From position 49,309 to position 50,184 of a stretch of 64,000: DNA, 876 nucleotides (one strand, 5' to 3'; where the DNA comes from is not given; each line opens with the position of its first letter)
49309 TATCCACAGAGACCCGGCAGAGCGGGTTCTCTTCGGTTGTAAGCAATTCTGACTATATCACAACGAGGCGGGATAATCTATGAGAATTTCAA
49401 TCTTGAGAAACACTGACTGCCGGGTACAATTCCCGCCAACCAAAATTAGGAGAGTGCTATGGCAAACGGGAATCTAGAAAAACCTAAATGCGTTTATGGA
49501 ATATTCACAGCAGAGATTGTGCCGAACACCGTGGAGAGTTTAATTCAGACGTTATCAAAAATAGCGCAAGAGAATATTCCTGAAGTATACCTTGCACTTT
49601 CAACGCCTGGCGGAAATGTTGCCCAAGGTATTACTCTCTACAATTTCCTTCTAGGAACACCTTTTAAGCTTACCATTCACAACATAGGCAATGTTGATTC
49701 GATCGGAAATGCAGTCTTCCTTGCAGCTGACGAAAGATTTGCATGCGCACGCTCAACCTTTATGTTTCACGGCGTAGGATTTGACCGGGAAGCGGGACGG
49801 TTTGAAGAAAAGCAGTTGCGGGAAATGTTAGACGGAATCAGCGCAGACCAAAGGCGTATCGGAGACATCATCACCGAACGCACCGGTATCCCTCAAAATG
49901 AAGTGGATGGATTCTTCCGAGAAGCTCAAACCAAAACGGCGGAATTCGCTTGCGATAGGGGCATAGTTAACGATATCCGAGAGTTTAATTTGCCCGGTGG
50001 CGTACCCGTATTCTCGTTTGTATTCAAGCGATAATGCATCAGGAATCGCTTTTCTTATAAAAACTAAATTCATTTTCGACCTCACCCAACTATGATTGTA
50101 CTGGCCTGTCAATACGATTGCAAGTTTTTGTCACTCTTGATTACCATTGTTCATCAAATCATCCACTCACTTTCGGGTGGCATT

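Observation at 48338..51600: IS1595-family element (about 3 kb) with ClpP-like and lipoprotein passengers, inserted at a vapBC locus leaving a truncated vapC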

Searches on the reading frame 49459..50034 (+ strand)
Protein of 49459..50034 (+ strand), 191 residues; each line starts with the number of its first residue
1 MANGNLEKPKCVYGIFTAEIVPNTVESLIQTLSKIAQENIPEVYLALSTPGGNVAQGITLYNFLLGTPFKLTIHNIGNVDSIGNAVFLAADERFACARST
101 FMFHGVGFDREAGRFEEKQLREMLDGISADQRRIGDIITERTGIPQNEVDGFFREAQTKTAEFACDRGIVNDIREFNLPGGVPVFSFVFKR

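Call 6: search_protein_families(library=pfam, proteins=[window:49459-50034:+], max_evalue=0.01)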
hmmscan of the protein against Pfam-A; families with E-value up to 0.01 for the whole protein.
window:49459-50034:+ (191 aa): 1 family
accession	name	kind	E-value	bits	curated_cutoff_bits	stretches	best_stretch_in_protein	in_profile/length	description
PF00574.28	CLP_protease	-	2.8e-12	47.3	20.2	1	18-174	23-179/182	Clp protease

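Call 8: search_protein_families(library=ncbifam, proteins=[window:49459-50034:+], max_evalue=0.1)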
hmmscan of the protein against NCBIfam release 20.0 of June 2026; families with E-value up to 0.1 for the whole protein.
window:49459-50034:+ (191 aa): 8 families
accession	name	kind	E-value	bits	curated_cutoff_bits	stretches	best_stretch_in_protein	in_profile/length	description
NF045540.1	scaf_prot_MCP1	exception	1.5e-11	43.8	475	1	26-174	18-161/652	ClpP-like prohead protease/major capsid protein fusion protein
NF045542.1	Clp_rel_HeadMat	equivalog_domain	1.1e-10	41.7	120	1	26-172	21-164/165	head maturation protease, ClpP-related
NF009205.0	PRK12553.1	subfamily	1.8e-06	27.7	228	1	23-173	49-201/211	ATP-dependent Clp protease proteolytic subunit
NF001368.0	PRK00277.1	subfamily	3.9e-05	23.6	249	1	32-174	54-195/203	ATP-dependent Clp protease proteolytic subunit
TIGR00493.1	clpP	equivalog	0.00015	21.5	308.6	1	18-173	34-189/192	ATP-dependent Clp endopeptidase proteolytic subunit ClpP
NF011089.0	PRK14512.1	equivalog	0.0012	18.6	251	1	18-150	35-167/200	ATP-dependent Clp protease proteolytic subunit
NF011090.0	PRK14513.1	equivalog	0.0037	17.1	347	1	30-146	47-162/201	ATP-dependent Clp protease proteolytic subunit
NF009203.0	PRK12551.1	equivalog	0.019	14.7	359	1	30-151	45-165/196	ATP-dependent Clp protease proteolytic subunit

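Call 9: search_protein_families(library=padloc, proteins=[window:49459-50034:+], max_evalue=0.1)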
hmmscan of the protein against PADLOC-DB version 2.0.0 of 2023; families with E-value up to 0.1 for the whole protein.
window:49459-50034:+ (191 aa): 0 families

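Call 10: find_encoding_contigs(protein=window:49459-50034:+, flank=10000, max_places=10)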
Protein window:49459-50034:+ (191 aa): no gene with exactly this product is on record in the collection.

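Call 12: find_homologous_proteins(query=window:49459-50034:+, max_evalue=0.001)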
Query window:49459-50034:+ (191 aa): 524 proteins with E <= 0.001 among 619 candidates; the best 120 are listed.
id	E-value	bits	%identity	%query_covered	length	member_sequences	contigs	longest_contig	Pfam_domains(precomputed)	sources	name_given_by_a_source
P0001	1.0e-122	425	100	100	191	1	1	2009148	PF00574.29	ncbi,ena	-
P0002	1.7e-108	378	90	100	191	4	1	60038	PF00574.29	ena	-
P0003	3.1e-88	312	76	96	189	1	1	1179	PF00574.29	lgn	-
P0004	5.2e-88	311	75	96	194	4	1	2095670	PF00574.29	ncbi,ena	-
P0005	4.2e-87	309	74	97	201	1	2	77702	PF00574.29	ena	-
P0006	1.2e-85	304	73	96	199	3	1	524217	PF00574.29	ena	-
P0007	2.8e-85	303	74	96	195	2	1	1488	PF00574.29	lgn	-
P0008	7.9e-85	301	74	96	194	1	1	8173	PF00574.29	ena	-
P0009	1.1e-84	301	74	96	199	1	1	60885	PF00574.29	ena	-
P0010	1.5e-84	300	71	100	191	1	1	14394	PF00574.29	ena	-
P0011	2.5e-84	300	74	96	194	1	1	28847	PF00574.29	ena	-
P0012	3.3e-84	299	75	96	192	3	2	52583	PF00574.29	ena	-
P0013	5.2e-84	298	71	100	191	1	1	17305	PF00574.29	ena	-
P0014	4.0e-83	296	71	100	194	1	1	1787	PF00574.29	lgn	-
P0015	4.1e-83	296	74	96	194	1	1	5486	PF00574.29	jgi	jgi:ATP-dependent Clp protease, protease subunit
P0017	7.7e-83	295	73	96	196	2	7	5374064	PF00574.29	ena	-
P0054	2.4e-76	273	65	98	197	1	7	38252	PF00574.29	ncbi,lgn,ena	ncbi:MAG: ATP-dependent Clp protease proteolytic subunit [Bryobacteraceae bacterium]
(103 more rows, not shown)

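Call 16: find_encoding_contigs(protein=P0002, flank=6000, max_places=3)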
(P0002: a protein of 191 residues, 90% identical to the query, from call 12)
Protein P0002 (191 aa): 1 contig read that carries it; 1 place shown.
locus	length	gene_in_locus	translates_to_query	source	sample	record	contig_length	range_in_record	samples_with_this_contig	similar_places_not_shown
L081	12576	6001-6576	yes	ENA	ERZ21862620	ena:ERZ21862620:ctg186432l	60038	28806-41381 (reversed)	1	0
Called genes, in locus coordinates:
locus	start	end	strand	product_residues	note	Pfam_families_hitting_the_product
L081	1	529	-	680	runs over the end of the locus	PF09976:TPR_21 (faint), PF12895:ANAPC3 (faint), PF14559:TPR_19 (faint), PF00515:TPR_1 (faint), PF07719:TPR_2 (faint), PF13432:TPR_16 (weak), PF13424:TPR_12 (weak), PF01464:SLT, +3 more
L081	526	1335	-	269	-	PF12911:OppC_N (weak), PF00528:BPD_transp_1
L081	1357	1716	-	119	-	PF14489:QueF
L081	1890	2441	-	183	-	PF13274:SocA_Panacea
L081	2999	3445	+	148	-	PF01381:HTH_3, PF13443:HTH_26 (weak)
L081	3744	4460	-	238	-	-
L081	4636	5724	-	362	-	-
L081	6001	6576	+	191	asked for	PF00574:CLP_protease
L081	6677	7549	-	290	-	PF00795:CN_hydrolase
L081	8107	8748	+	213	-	-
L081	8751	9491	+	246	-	-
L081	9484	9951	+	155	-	-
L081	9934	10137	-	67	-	-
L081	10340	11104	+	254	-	PF00106:adh_short, PF08659:KR, PF13561:adh_short_C2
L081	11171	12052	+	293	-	PF00881:Nitroreductase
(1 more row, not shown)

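Call 17: find_encoding_contigs(protein=P0004, flank=6000, max_places=3)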
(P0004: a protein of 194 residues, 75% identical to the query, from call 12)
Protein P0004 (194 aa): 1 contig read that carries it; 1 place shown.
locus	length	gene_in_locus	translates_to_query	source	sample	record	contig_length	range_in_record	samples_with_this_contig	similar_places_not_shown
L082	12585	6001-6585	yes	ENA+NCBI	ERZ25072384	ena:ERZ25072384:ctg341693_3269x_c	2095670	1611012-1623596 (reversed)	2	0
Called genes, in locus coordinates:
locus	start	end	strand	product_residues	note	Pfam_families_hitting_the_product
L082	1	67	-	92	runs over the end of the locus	PF01527:HTH_Tnp_1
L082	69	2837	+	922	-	-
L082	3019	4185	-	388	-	-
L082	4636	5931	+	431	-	PF12704:MacB_PCD, PF02687:FtsX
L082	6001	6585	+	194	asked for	PF00574:CLP_protease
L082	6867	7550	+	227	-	PF00005:ABC_tran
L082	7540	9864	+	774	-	PF07244:POTRA, PF08479:POTRA_2 (faint), PF07244:POTRA, PF01103:Omp85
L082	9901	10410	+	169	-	PF03938:OmpH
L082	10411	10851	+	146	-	PF22817:ApeP-like, PF07977:FabA, PF22818:ApeI-like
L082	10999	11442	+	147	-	-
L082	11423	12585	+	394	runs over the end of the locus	PF00009:GTP_EFTU, PF03144:GTP_EFTU_D2, PF03143:GTP_EFTU_D3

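Call 18: find_encoding_contigs(protein=P0001, flank=10000, max_places=3)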
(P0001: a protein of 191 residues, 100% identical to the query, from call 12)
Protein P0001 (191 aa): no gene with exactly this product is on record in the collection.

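Call 37: search_solved_structures(query=window:49459-50034:+, max_evalue=0.01, show_alignments=2)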
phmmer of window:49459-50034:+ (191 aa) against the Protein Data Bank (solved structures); distinct sequences matched with E-value up to 0.01: 51.
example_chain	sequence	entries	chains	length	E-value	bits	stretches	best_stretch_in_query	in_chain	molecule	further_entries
9uxt_A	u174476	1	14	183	1.3e-22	83.6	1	16-183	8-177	Clp protease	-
29hb_A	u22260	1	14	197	1.3e-08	38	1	20-175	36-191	ATP-dependent Clp protease proteolytic subunit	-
6cfd_A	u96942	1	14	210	1.3e-07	34.6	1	19-175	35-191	ATP-dependent Clp protease proteolytic subunit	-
5c90_A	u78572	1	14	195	1.4e-07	34.6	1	19-173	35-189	ATP-dependent Clp protease proteolytic subunit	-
3tt6_A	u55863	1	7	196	5e-07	32.8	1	20-173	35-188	ATP-dependent Clp protease proteolytic subunit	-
3tt7_A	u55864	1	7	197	5.1e-07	32.7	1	20-173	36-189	ATP-dependent Clp protease proteolytic subunit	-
3kti_A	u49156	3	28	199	5.2e-07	32.7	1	20-173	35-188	ATP-dependent Clp protease proteolytic subunit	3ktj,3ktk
3ktg_A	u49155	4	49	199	5.4e-07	32.6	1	20-173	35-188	ATP-dependent Clp protease proteolytic subunit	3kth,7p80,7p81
7fep_A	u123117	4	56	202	5.5e-07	32.6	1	20-173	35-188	ATP-dependent Clp protease proteolytic subunit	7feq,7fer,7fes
6l3x_A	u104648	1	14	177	7.2e-07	32.2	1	19-173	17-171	ATP-dependent Clp protease proteolytic subunit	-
6l40_E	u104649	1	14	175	7.4e-07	32.2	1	19-173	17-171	ATP-dependent Clp protease proteolytic subunit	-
3qwd_A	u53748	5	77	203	8.5e-07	32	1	19-173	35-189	ATP-dependent Clp protease proteolytic subunit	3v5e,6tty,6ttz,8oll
4jct_A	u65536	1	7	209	8.8e-07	32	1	21-173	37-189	ATP-dependent Clp protease proteolytic subunit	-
4mxi_A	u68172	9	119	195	9.8e-07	31.8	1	19-173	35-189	ATP-dependent Clp protease proteolytic subunit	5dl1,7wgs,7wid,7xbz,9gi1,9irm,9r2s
4ryf_H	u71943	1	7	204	9.8e-07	31.8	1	21-173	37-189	ATP-dependent Clp protease proteolytic subunit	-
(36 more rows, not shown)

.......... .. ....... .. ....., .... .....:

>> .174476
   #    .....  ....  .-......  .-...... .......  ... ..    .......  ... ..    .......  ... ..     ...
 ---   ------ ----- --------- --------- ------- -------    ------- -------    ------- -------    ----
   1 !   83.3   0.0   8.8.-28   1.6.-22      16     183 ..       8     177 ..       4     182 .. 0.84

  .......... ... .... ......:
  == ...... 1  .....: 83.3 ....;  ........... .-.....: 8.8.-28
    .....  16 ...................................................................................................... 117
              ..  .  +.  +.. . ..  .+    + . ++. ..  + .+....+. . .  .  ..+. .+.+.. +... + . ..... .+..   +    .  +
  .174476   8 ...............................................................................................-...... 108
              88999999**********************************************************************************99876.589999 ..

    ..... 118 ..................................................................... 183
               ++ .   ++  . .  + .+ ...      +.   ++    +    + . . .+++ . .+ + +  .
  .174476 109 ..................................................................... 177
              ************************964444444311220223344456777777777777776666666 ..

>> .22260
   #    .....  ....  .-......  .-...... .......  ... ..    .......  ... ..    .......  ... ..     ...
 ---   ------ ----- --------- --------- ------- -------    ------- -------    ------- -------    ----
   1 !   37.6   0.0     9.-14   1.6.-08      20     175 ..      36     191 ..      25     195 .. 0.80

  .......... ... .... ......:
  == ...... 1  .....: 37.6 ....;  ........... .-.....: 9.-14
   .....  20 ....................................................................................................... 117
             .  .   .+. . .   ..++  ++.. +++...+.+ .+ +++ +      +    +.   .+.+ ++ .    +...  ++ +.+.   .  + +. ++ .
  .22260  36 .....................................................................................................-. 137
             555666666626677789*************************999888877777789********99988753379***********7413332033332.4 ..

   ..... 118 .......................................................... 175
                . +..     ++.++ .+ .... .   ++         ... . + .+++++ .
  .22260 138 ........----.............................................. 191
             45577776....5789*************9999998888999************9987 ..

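Call 60: find_encoding_contigs(protein=P0017, flank=4000, max_places=4)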
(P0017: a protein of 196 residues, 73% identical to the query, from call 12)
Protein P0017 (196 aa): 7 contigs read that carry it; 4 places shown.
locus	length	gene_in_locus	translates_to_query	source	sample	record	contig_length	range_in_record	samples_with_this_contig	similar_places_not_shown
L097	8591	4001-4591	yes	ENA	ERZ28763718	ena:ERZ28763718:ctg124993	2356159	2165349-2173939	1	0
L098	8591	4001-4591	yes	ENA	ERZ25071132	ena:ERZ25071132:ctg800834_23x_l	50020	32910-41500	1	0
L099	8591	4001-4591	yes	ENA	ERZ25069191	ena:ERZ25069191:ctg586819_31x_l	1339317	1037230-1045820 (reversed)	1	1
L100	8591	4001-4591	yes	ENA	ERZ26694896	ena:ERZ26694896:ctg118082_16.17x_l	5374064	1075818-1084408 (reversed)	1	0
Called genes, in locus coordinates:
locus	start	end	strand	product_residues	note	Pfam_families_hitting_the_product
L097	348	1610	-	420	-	-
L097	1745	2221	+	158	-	PF05163:DinB, PF04978:MST (weak), PF12867:DinB_2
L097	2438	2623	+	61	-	-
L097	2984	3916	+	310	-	PF13737:DDE_Tnp_1_5, PF01609:DDE_Tnp_1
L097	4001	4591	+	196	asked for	PF00574:CLP_protease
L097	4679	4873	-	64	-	-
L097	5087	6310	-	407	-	PF00266:Aminotran_5, PF01053:Cys_Met_Meta_PP (weak), PF01041:DegT_DnrJ_EryC1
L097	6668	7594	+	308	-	PF00892:EamA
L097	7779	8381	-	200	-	PF01381:HTH_3 (faint), PF13560:HTH_31 (faint)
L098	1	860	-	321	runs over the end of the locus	PF13737:DDE_Tnp_1_5, PF01609:DDE_Tnp_1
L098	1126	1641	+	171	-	PF13358:DDE_3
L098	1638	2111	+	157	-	PF00011:HSP20, PF17886:ArsA_HSP20 (faint)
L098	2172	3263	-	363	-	PF13565:HTH_32 (faint), PF13683:rve_3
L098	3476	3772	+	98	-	PF13683:rve_3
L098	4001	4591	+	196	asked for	PF00574:CLP_protease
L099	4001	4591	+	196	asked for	PF00574:CLP_protease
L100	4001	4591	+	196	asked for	PF00574:CLP_protease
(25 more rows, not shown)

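Call 61: find_encoding_contigs(protein=P0054, flank=4000, max_places=4)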
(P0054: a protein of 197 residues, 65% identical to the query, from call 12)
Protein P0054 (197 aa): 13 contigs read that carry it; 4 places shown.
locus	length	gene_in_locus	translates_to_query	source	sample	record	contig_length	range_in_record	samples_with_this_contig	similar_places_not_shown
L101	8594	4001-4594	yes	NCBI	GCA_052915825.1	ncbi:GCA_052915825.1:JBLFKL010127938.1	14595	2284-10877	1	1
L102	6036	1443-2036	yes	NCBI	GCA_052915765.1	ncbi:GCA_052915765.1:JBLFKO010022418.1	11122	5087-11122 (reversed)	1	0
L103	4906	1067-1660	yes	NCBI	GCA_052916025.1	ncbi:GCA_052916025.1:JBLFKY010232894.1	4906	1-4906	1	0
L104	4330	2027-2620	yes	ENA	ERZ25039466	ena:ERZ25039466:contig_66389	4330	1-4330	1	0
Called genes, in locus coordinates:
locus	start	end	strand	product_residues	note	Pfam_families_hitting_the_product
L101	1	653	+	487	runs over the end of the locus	PF01464:SLT (faint)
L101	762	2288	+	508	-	PF05681:Fumerase, PF05683:Fumerase_C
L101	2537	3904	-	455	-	PF01474:DAHP_synth_2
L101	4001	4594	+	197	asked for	PF00574:CLP_protease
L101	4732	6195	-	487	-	PF00696:AA_kinase, PF22468:ACT_9 (weak), PF13840:ACT_7 (weak), PF01842:ACT, PF22468:ACT_9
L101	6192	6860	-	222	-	PF02224:Cytidylate_kin, PF13189:Cytidylate_kin2, PF13207:AAA_17 (weak), PF13238:AAA_18 (weak)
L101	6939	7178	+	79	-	-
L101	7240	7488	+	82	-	PF05016:ParE_toxin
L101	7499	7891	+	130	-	PF06262:Zincin_1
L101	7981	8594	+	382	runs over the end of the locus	PF05426:Alginate_lyase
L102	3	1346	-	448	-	?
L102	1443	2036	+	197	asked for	PF00574:CLP_protease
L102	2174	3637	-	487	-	PF00696:AA_kinase, PF22468:ACT_9 (weak), PF13840:ACT_7 (weak), PF01842:ACT, PF22468:ACT_9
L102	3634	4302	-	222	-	PF02224:Cytidylate_kin, PF13189:Cytidylate_kin2, PF13207:AAA_17 (weak), PF13238:AAA_18 (weak)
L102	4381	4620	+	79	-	-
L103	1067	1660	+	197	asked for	PF00574:CLP_protease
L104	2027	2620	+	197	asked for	PF00574:CLP_protease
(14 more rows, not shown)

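Call 89: list_cluster_members(proteins=[P0001, P0121, P0123])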
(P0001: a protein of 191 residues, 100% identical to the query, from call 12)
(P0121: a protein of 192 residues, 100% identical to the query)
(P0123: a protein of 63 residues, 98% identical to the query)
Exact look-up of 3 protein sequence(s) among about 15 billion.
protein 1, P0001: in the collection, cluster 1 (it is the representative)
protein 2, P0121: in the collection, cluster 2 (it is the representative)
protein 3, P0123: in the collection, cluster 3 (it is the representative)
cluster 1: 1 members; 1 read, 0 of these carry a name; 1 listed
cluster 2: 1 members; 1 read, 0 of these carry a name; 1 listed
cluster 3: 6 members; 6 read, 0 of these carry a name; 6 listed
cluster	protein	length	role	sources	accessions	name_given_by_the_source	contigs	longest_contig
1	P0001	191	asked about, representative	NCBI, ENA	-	-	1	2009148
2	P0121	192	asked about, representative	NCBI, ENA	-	-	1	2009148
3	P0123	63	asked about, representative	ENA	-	-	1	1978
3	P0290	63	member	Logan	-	-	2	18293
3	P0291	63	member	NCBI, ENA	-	-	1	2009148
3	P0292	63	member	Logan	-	-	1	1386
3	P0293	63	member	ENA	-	-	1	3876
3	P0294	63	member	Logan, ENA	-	-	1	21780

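Call 90: find_encoding_contigs(protein=P0294, flank=6000, max_places=4)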
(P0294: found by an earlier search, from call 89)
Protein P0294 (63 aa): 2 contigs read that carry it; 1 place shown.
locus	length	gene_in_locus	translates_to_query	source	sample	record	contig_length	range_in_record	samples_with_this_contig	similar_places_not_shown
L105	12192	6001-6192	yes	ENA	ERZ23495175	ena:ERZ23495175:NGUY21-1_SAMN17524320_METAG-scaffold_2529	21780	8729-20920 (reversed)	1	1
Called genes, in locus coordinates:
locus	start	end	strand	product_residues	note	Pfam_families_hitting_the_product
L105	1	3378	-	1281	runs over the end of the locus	-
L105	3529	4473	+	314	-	PF12760:Zn_ribbon_IS1595 (weak), PF12762:DDE_Tnp_IS1595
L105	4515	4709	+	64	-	-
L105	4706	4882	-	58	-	-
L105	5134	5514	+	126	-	-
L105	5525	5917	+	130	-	-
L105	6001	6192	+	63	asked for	-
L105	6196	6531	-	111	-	-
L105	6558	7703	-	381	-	PF01555:N6_N4_Mtase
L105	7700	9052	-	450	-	-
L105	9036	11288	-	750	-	PF01935:DUF87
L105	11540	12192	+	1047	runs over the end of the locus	PF01555:N6_N4_Mtase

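Call 91: find_encoding_contigs(protein=P0290, flank=6000, max_places=4)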
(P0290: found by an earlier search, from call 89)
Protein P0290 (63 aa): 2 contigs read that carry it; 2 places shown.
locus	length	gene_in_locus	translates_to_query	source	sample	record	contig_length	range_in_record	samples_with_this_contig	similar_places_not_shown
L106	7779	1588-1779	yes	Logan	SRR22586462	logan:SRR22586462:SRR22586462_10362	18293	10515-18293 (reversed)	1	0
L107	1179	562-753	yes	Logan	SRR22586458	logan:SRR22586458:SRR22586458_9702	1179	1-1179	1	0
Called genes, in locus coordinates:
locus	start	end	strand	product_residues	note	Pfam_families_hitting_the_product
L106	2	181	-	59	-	?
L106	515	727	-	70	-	-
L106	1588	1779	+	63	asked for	-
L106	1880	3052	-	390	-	PF13173:AAA_14, PF13635:DUF4143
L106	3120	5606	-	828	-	PF02518:HATPase_c, PF00204:DNA_gyraseB, PF01751:Toprim, PF18053:GyrB_insert, PF00986:DNA_gyraseB_C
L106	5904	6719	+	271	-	-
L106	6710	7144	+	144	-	PF08843:AbiEii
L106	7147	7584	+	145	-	PF08843:AbiEii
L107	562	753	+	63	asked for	-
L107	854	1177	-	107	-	?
